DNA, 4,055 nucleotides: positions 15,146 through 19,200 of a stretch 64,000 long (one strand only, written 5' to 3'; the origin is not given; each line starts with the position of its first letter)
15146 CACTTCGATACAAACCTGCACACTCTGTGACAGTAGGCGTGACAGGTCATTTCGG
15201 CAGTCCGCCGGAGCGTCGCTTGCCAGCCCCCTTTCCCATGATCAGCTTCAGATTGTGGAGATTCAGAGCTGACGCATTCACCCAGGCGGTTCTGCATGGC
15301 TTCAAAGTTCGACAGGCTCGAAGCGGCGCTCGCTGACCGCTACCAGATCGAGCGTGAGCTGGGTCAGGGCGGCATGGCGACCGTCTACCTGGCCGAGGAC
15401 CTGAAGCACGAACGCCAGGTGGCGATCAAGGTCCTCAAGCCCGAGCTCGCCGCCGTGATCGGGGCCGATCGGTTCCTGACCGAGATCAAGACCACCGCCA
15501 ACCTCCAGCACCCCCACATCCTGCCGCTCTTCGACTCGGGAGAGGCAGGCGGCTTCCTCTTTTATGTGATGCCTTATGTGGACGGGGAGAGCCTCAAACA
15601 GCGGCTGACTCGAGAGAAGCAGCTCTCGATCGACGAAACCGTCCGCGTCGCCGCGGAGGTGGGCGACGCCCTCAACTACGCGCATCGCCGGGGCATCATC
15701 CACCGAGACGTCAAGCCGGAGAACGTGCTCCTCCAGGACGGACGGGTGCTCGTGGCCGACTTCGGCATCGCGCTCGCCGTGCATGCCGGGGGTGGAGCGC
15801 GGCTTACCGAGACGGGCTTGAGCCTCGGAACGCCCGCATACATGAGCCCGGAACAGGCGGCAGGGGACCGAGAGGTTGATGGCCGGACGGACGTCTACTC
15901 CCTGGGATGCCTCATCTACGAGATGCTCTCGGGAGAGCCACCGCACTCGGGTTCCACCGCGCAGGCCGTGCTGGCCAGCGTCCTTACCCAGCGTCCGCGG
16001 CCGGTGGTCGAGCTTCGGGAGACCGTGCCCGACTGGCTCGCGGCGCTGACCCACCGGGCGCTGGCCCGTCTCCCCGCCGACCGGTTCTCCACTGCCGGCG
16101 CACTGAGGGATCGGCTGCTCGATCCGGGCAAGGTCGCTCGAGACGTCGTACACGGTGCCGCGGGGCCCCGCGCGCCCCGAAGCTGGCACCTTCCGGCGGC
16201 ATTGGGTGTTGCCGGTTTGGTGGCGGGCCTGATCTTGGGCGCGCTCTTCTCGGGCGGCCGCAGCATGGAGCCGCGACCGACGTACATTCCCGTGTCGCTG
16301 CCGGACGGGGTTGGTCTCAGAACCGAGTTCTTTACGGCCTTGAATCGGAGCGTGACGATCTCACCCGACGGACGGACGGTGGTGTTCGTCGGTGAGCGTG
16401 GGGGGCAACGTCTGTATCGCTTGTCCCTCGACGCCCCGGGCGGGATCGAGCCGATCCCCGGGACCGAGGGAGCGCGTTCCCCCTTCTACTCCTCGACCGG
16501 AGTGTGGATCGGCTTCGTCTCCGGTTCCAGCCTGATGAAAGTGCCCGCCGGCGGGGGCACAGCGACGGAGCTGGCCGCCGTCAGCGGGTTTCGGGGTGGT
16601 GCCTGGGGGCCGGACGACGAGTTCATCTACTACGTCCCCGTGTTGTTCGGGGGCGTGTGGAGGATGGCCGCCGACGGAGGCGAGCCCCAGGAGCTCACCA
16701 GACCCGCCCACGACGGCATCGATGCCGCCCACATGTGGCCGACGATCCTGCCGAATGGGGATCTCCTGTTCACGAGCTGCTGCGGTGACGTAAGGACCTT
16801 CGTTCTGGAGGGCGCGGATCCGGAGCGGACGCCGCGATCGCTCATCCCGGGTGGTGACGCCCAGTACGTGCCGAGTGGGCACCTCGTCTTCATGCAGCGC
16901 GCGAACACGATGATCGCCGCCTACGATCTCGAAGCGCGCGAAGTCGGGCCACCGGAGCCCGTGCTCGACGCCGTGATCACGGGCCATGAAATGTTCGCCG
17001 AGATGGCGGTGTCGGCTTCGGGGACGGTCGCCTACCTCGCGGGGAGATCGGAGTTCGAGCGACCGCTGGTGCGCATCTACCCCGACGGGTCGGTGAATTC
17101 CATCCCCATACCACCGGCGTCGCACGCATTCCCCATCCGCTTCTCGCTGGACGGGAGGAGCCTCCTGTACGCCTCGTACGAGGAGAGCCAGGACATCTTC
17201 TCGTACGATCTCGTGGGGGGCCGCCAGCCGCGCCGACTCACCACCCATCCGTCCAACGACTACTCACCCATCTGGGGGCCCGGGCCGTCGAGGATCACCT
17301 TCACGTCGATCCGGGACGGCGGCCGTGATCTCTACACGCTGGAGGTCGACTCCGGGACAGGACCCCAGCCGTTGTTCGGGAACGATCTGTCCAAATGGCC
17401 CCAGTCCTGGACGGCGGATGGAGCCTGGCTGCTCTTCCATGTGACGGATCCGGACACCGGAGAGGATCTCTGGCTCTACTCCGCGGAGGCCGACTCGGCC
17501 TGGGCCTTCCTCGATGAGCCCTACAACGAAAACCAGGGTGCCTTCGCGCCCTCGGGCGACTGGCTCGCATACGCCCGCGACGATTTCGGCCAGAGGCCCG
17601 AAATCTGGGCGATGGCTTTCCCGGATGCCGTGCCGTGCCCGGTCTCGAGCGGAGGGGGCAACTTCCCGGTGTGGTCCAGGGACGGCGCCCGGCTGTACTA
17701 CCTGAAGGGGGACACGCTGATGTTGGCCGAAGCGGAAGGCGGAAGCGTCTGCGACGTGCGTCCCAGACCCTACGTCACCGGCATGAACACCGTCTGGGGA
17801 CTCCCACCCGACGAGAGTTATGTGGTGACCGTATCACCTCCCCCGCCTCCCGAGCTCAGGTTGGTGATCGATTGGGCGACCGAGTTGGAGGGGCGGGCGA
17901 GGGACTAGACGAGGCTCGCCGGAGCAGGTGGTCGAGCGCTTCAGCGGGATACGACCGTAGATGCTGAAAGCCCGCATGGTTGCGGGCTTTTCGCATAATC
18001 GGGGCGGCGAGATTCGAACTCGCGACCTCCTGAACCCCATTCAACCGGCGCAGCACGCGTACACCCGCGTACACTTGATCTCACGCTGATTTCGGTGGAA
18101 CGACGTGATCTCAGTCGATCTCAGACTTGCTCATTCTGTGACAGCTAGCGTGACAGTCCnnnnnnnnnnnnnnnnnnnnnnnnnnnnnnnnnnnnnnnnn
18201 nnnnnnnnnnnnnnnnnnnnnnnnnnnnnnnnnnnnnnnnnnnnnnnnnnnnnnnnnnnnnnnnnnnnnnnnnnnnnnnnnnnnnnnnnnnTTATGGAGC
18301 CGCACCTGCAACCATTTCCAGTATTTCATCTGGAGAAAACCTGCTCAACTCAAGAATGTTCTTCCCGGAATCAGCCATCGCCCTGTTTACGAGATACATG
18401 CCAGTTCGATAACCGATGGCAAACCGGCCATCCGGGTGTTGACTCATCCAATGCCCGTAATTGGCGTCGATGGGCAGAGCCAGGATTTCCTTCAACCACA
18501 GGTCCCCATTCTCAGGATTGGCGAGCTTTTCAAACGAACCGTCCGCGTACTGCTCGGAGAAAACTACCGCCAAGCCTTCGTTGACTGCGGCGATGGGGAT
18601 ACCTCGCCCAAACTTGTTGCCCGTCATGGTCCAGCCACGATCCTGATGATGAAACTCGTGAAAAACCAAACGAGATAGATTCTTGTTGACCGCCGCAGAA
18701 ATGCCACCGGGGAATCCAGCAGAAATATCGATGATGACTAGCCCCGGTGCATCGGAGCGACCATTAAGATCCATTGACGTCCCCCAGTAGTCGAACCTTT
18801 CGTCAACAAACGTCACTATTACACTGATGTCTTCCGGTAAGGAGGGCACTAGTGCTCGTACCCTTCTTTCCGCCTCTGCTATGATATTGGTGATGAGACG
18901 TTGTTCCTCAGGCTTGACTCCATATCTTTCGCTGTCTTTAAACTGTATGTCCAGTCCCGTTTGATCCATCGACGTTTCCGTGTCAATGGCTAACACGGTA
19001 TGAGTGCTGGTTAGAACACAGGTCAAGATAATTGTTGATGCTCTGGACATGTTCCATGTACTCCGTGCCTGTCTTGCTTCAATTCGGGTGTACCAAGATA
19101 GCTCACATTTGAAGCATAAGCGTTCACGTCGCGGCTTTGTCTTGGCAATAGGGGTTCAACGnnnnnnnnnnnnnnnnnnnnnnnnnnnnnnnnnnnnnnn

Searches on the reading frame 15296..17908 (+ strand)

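Call 8: search_protein_families(library=pfam, proteins=[window:15296-17908:+])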
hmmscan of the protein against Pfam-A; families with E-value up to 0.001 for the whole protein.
window:15296-17908:+ (870 aa): 5 families
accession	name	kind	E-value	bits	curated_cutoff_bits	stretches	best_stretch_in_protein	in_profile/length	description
PF00069.31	Pkinase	-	7.4e-50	170.2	31.7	1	16-272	1-260/263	Protein kinase domain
PF07714.23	PK_Tyr_Ser-Thr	-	5.3e-33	114.8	23.1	1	17-265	2-250/258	Protein tyrosine and serine/threonine kinase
PF07676.18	PD40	-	3.5e-12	46.4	20.9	1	645-680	1-37/38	WD40-like Beta Propeller Repeat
PF01636.29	APH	-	8e-06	26.2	23.2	0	110-157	144-195/239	Phosphotransferase enzyme family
PF03109.22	ABC1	-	1e-05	25.3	22.9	0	91-162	146-217/244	ABC1 atypical kinase-like domain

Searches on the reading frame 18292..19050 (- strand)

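Call 34: search_protein_families(library=pfam, proteins=[window:18292-19050:-])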
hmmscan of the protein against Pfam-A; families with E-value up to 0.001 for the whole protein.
window:18292-19050:- (252 aa): 1 family
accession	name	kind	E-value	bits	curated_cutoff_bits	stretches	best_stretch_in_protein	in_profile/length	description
PF10026.15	DUF2268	-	2.9e-07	30.7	23.6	1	121-244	61-194/195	Predicted Zn-dependent protease (DUF2268)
